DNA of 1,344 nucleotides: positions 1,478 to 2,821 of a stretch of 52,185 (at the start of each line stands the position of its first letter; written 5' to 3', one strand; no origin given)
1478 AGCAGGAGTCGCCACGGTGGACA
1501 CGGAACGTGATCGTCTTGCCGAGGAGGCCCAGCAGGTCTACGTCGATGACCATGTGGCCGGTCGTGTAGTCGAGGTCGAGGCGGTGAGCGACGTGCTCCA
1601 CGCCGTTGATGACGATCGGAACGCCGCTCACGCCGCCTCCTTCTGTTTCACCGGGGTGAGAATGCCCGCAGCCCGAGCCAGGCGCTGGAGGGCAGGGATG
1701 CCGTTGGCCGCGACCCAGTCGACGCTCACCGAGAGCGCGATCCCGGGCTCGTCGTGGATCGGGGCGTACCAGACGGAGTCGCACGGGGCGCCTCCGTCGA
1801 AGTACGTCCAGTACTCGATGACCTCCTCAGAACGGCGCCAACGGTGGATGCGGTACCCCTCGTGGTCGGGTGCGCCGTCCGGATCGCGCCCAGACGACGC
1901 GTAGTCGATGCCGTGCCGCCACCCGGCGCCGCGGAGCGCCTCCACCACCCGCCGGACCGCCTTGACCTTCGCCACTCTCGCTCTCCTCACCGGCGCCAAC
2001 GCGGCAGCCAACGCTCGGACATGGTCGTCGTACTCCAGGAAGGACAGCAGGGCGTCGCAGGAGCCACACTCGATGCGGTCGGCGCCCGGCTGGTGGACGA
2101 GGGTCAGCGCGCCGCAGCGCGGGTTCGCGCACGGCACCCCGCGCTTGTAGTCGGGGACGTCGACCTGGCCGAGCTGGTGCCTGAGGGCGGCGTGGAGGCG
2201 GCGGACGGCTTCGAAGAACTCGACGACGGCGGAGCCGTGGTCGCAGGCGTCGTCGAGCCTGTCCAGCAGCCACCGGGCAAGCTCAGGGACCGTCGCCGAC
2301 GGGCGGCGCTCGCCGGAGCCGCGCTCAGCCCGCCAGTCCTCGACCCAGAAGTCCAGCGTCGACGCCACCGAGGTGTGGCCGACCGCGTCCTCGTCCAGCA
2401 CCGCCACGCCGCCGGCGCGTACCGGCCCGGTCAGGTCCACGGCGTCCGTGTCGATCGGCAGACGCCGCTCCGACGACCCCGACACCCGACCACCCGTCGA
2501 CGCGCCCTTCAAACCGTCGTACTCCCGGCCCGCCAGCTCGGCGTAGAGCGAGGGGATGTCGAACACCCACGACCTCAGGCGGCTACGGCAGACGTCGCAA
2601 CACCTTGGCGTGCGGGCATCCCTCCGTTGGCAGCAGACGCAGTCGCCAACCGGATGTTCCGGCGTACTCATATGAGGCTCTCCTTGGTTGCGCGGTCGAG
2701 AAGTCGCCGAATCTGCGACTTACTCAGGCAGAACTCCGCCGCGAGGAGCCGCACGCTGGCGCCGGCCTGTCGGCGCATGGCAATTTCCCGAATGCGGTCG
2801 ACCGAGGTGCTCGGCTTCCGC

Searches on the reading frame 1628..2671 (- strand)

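Call 33: search_protein_families(library=phrogs, proteins=[window:1628-2671:-], max_evalue=0.001)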
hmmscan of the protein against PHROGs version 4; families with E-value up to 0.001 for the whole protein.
window:1628-2671:- (347 aa): 2 families
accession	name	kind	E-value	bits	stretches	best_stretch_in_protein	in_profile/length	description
phrog_1467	-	unknown function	6e-24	85.9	1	10-227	10-219/226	-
phrog_1568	-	DNA, RNA and nucleotide metabolism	5.9e-16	59.8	1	21-224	29-185/264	DNA binding protein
